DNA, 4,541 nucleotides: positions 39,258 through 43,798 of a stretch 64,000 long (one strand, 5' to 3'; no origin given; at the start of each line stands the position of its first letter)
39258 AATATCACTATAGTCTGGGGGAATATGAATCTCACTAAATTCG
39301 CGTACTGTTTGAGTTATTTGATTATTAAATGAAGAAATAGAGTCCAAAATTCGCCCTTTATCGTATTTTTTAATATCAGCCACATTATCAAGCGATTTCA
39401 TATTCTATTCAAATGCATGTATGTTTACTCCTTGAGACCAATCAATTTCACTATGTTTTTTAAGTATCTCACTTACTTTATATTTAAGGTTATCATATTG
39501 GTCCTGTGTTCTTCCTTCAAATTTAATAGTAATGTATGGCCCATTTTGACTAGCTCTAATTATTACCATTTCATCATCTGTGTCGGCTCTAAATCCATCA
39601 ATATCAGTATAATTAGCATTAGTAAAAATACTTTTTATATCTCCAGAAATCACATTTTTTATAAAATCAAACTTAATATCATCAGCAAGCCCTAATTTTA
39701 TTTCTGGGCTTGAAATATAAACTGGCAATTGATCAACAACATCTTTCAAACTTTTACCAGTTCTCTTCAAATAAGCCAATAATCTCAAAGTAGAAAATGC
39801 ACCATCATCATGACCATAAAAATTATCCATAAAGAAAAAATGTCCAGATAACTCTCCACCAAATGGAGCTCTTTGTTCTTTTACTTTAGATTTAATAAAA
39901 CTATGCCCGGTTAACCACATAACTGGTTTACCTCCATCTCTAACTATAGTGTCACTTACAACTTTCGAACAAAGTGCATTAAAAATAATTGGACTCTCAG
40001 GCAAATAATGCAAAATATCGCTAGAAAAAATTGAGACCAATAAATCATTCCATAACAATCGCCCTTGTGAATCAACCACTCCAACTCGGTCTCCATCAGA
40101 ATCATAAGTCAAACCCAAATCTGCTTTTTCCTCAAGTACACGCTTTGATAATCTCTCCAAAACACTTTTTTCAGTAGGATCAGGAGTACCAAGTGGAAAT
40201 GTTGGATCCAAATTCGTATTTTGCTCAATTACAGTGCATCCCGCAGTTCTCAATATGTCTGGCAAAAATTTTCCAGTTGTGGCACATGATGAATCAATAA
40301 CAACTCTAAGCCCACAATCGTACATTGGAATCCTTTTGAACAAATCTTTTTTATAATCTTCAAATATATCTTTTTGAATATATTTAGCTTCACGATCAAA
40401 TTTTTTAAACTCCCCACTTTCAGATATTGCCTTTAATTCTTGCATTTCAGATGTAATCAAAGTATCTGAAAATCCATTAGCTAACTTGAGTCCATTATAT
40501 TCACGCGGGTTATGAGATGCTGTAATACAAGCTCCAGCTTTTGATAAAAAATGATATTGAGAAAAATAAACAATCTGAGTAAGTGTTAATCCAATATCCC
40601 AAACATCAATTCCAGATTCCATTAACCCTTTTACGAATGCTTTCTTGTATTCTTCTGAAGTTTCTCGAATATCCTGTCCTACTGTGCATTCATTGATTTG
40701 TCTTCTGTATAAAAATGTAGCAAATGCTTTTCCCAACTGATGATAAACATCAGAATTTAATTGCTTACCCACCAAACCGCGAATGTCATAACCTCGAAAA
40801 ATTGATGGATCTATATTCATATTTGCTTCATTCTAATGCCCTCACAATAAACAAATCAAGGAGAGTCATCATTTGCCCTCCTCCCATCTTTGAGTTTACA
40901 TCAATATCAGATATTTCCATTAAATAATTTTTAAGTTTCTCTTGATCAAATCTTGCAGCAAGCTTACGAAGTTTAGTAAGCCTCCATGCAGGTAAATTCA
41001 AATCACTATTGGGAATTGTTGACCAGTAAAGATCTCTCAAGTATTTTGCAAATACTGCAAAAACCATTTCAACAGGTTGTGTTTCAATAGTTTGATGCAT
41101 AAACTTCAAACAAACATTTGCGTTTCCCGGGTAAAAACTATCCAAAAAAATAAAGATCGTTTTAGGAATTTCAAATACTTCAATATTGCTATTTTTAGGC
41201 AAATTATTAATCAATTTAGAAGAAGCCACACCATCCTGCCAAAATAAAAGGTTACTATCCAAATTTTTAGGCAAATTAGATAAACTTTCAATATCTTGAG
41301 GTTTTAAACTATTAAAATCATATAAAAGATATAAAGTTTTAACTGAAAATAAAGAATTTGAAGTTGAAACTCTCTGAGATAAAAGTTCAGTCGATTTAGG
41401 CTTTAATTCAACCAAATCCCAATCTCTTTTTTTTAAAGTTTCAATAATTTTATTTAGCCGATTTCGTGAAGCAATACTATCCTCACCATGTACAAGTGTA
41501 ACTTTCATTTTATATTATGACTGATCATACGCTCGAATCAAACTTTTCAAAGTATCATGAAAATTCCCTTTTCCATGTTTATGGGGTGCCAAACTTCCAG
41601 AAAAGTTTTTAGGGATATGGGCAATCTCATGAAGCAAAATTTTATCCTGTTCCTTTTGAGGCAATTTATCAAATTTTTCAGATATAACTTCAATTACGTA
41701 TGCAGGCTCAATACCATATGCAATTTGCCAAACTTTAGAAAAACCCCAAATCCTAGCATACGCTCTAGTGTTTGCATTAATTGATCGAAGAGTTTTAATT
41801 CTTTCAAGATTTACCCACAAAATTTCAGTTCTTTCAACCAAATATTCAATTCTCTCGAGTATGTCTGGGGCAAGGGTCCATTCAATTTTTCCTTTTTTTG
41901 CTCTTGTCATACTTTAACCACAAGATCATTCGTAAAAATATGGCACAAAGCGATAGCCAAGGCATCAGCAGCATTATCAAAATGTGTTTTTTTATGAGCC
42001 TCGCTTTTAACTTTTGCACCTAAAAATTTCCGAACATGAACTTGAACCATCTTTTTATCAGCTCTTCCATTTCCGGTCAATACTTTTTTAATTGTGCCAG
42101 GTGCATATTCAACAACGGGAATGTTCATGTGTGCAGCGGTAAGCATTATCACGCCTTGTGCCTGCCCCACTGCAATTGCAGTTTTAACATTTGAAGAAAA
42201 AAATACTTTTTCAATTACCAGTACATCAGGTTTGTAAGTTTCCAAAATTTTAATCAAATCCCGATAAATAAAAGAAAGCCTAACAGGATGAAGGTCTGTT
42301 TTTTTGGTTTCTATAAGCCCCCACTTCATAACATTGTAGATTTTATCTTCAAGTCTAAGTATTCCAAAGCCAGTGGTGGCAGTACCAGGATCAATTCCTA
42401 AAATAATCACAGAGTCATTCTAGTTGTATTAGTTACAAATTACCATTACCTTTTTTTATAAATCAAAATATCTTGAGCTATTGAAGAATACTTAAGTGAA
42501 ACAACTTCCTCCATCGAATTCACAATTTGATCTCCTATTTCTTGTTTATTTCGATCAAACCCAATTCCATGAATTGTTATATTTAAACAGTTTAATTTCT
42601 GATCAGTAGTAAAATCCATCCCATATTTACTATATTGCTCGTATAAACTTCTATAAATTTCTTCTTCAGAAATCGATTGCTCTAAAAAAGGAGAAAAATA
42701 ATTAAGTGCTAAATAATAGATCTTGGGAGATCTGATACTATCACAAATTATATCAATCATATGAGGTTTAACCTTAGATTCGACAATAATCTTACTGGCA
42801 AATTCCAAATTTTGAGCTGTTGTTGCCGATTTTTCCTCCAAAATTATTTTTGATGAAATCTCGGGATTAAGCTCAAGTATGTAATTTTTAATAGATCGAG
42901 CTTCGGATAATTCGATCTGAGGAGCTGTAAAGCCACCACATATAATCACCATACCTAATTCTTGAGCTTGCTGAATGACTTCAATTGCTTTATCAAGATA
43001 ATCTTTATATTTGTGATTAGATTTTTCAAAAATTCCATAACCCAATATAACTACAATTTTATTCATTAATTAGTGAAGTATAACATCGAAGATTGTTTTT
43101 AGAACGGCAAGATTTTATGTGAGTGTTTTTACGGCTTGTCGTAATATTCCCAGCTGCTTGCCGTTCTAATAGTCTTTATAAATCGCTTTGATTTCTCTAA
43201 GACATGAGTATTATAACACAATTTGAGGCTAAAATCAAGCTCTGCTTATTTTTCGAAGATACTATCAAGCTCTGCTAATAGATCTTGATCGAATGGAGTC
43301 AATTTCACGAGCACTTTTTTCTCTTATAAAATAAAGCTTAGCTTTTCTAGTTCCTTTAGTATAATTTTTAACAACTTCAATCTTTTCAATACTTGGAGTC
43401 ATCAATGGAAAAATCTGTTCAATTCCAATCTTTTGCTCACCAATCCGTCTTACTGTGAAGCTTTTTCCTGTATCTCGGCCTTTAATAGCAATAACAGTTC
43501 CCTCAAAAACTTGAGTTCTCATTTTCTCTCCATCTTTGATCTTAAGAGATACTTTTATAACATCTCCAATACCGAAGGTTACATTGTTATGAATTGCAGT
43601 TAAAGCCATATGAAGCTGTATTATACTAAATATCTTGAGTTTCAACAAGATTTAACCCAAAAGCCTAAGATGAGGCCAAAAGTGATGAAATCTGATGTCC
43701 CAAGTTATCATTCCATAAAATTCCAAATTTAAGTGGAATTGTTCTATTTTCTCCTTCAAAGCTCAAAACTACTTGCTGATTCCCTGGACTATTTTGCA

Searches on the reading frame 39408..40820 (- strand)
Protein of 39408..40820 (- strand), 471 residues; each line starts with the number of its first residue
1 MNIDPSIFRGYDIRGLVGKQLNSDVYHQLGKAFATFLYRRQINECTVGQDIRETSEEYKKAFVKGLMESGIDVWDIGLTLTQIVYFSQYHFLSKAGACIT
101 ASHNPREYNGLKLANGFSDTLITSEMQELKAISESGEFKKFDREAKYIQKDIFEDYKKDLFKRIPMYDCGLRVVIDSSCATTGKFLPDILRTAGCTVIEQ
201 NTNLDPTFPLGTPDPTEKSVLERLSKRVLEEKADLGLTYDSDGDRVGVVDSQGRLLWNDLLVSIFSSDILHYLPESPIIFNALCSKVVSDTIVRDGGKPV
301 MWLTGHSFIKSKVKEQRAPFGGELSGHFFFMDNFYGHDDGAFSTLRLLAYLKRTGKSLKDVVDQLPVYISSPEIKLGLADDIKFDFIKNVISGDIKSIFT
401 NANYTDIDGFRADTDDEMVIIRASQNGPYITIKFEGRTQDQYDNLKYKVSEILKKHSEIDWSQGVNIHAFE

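Call 16: search_protein_families(library=pfam, proteins=[window:39408-40820:-], max_evalue=0.00001)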
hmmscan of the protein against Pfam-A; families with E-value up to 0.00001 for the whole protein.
window:39408-40820:- (471 aa): 3 families
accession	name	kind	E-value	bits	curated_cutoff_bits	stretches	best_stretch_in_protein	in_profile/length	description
PF02878.22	PGM_PMM_I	-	3.9e-30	104.8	22.5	1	7-138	3-136/138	Phosphoglucomutase/phosphomannomutase, alpha/beta/alpha domain I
PF02879.22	PGM_PMM_II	-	6.1e-21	75.3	29.3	1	170-253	20-103/103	Phosphoglucomutase/phosphomannomutase, alpha/beta/alpha domain II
PF02880.22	PGM_PMM_III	-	2.6e-18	66.7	20.7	1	261-365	5-111/115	Phosphoglucomutase/phosphomannomutase, alpha/beta/alpha domain III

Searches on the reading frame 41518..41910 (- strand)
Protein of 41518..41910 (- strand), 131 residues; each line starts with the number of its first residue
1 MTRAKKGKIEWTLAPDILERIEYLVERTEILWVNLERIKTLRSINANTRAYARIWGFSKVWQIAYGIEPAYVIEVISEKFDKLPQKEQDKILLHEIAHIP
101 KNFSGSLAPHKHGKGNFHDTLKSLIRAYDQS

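Call 52: search_protein_families(library=pfam, proteins=[window:41518-41910:-], max_evalue=0.00001)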
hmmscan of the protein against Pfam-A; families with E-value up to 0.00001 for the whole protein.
window:41518-41910:- (131 aa): 1 family
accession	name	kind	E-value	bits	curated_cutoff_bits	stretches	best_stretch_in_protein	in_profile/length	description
PF18894.6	PhageMetallopep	-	8.2e-16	58.7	23.7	1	10-110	2-110/134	Putative phage metallopeptidase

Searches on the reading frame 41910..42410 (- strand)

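Call 52: search_protein_families(library=pfam, proteins=[window:41910-42410:-], max_evalue=0.00001)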
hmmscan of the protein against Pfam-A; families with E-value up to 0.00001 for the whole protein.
window:41910-42410:- (167 aa): 2 families
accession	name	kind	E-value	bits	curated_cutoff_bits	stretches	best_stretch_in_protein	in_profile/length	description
PF02075.23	RuvC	-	1.6e-40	138.9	22.2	1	3-157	1-148/148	Crossover junction endodeoxyribonuclease RuvC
PF04848.19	Pox_A22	-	1.3e-06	29.1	22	1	1-158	1-140/143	Poxvirus A22 protein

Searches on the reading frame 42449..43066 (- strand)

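Call 52: search_protein_families(library=pfam, proteins=[window:42449-43066:-], max_evalue=0.00001)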
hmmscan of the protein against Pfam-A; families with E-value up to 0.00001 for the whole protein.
window:42449-43066:- (206 aa): 1 family
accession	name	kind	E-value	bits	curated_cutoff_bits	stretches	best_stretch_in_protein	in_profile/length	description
PF02698.23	DUF218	-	3.1e-11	43.7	27.6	1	4-115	2-95/133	DUF218 domain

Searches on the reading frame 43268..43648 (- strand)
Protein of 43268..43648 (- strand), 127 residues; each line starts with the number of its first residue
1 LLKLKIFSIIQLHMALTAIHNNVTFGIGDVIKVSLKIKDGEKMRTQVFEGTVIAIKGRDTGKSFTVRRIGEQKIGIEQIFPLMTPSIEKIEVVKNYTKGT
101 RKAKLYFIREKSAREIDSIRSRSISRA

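Call 52: search_protein_families(library=pfam, proteins=[window:43268-43648:-], max_evalue=0.00001)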
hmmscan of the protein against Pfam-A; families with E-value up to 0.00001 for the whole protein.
window:43268-43648:- (127 aa): 1 family
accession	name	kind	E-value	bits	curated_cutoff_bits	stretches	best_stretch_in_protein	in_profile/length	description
PF01245.26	Ribosomal_L19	-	1e-28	99.9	22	1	21-115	14-105/111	Ribosomal protein L19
